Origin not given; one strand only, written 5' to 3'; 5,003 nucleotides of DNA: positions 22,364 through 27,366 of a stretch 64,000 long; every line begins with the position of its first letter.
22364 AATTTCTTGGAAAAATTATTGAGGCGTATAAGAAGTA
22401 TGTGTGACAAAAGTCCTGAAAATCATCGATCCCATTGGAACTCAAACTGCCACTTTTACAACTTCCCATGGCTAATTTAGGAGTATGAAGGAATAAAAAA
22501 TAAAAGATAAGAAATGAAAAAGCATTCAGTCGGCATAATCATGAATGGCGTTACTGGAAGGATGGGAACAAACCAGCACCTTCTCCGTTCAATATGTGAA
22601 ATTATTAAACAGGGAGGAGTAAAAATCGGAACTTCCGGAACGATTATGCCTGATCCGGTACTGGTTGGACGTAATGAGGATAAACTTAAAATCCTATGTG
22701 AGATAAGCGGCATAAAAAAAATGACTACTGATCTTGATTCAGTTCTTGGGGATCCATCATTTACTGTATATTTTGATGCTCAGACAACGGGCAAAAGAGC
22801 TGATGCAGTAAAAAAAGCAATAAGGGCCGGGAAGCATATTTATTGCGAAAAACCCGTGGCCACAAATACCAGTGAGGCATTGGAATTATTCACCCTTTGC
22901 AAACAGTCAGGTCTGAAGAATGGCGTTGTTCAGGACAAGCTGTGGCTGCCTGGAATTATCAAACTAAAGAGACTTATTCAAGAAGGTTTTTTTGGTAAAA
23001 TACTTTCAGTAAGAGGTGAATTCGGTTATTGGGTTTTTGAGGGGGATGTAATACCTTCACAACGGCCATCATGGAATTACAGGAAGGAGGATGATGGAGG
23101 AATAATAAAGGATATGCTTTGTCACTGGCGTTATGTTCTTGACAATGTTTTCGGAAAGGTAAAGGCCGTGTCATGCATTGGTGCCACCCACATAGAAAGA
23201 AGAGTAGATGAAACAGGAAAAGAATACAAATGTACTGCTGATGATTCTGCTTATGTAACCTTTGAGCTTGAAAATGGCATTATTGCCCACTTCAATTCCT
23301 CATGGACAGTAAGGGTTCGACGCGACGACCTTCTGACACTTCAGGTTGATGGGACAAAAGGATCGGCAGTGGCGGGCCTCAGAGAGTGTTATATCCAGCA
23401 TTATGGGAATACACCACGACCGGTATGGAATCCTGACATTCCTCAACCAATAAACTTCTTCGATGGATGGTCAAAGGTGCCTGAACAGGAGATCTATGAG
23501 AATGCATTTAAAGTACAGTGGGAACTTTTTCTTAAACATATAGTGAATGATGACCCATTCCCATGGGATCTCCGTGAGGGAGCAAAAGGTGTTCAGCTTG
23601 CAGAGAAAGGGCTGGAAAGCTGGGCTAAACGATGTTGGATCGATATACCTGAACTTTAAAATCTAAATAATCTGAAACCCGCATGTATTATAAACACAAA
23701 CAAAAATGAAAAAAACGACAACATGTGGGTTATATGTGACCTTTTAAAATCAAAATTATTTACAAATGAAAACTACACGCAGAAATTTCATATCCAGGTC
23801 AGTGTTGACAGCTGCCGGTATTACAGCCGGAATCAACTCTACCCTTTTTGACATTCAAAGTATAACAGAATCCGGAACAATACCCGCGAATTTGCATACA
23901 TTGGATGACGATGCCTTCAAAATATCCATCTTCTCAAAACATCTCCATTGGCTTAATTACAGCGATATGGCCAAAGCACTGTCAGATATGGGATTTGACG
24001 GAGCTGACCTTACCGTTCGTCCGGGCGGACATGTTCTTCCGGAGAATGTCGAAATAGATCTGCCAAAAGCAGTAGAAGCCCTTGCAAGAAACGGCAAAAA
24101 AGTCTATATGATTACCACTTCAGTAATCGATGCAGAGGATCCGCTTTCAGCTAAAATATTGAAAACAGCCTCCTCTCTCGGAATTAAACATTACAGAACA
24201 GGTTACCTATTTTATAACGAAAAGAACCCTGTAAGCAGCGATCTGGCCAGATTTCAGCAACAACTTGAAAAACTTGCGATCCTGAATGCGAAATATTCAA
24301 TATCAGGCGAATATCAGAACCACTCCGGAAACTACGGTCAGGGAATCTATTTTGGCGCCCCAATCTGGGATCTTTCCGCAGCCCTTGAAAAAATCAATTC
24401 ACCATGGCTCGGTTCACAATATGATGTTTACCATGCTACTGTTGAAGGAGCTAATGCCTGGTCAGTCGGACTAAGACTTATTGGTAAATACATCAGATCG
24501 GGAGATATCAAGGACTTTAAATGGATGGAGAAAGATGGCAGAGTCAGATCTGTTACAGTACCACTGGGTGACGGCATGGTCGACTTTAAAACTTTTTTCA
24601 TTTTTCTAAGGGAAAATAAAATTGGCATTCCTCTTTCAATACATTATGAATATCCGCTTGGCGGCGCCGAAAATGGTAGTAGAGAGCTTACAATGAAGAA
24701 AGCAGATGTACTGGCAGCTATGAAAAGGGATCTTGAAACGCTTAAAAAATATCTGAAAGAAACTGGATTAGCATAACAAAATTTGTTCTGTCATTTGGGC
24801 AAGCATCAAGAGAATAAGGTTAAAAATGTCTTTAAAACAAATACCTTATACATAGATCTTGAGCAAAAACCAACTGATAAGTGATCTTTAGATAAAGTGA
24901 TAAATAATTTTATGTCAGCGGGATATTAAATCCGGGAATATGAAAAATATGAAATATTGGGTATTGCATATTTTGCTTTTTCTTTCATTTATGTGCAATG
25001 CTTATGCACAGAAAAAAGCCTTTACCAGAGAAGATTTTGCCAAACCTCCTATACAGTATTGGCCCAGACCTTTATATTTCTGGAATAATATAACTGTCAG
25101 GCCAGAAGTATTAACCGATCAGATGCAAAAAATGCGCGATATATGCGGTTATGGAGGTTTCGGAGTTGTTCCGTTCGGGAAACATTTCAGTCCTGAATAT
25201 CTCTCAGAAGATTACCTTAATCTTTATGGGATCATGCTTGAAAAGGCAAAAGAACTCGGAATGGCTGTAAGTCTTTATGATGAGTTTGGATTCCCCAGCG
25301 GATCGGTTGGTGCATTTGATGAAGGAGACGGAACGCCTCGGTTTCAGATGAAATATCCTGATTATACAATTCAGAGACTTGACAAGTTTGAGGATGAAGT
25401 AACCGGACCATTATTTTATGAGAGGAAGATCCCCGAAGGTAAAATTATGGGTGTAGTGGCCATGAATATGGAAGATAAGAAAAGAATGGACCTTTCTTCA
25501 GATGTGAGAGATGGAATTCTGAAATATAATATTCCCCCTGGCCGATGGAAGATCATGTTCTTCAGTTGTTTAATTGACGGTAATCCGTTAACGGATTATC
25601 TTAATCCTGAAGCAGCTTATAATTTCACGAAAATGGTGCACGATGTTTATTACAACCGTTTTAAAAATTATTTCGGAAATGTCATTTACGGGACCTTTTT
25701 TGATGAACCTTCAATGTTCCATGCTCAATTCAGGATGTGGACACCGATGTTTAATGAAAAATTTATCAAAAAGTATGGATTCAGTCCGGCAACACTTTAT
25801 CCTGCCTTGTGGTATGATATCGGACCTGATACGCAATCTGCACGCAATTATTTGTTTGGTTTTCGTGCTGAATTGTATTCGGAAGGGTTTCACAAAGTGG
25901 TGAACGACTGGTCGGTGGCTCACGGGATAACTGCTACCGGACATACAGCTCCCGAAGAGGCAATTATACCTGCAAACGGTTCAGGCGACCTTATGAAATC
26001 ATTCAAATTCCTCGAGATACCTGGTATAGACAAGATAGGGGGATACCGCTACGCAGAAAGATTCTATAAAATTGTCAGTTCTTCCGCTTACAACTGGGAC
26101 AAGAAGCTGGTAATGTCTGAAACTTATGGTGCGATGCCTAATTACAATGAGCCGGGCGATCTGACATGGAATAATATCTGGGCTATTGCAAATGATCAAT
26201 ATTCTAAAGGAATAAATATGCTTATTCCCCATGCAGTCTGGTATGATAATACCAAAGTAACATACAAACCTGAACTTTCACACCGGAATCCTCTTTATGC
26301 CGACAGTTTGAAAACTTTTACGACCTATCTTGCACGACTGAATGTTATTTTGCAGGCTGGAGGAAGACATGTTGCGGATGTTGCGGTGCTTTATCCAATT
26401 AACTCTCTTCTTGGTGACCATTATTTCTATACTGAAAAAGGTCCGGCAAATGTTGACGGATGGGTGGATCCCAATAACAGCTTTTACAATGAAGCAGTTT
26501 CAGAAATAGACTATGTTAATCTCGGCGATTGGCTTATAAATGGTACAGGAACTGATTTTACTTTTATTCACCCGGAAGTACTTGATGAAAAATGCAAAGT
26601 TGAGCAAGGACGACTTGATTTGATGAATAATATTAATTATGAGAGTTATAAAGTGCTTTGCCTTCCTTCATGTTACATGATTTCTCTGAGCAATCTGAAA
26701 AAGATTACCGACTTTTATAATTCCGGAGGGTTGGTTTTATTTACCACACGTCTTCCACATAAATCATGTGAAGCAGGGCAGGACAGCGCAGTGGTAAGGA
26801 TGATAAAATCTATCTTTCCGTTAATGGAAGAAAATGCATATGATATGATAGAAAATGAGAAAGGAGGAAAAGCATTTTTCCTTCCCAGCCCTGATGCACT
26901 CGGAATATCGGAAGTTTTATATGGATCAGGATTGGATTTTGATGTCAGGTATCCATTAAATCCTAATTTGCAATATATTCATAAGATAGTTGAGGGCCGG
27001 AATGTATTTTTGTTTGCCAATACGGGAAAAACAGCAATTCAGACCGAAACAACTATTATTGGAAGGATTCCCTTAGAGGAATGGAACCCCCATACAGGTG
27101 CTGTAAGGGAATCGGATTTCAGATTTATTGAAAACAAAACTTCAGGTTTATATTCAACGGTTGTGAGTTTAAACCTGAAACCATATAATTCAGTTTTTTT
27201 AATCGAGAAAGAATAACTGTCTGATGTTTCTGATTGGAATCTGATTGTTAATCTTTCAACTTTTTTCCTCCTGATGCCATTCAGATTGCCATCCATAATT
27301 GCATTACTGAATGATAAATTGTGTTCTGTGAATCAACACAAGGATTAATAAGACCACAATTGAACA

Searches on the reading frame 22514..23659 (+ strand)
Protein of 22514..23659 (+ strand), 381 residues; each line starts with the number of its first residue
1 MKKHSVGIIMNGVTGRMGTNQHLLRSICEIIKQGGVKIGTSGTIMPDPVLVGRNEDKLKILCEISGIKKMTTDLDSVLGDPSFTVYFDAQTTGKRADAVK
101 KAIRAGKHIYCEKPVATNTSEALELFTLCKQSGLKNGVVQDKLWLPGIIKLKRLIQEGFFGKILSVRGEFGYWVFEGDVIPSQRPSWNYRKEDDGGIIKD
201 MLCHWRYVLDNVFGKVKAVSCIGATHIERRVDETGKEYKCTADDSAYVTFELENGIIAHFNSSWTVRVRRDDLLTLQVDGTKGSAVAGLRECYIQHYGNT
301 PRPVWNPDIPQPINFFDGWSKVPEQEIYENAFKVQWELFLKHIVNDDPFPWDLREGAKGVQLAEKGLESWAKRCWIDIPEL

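Call 7: search_protein_families(library=pfam, proteins=[window:22514-23659:+], max_evalue=0.001)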
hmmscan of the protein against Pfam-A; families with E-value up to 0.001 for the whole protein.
window:22514-23659:+ (381 aa): 4 families
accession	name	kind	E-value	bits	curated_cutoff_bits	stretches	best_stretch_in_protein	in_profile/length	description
PF22725.1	GFO_IDH_MocA_C3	-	4.2e-25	88.6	27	1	150-285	3-123/124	GFO/IDH/MocA C-terminal domain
PF02894.22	GFO_IDH_MocA_C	-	1.3e-14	55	22.9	1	152-377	1-217/218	Oxidoreductase family, C-terminal alpha/beta domain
PF01408.29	GFO_IDH_MocA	-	5.5e-10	40.4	24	1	51-135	32-115/120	Oxidoreductase family, NAD-binding Rossmann fold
PF22685.1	Gal80p_C-like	-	4.1e-06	27.5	29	1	146-284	1-147/152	Gal80p, C-terminal domain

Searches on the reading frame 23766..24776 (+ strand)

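Call 7: search_protein_families(library=pfam, proteins=[window:23766-24776:+], max_evalue=0.001)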
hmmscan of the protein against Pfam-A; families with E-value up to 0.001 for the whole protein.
window:23766-24776:+ (336 aa): 1 family
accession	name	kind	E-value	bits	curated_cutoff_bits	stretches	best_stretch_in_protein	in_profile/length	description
PF01261.30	AP_endonuc_2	-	8.5e-20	71.9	31.1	1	70-304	2-234/249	Xylose isomerase-like TIM barrel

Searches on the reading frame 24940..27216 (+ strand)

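Call 7: search_protein_families(library=pfam, proteins=[window:24940-27216:+], max_evalue=0.001)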
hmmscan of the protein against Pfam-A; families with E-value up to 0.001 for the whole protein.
window:24940-27216:+ (758 aa): 1 family
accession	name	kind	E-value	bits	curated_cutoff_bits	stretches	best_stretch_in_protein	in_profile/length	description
PF17132.9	Glyco_hydro_106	-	5.7e-25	88.4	29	2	145-491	184-548/743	alpha-L-rhamnosidase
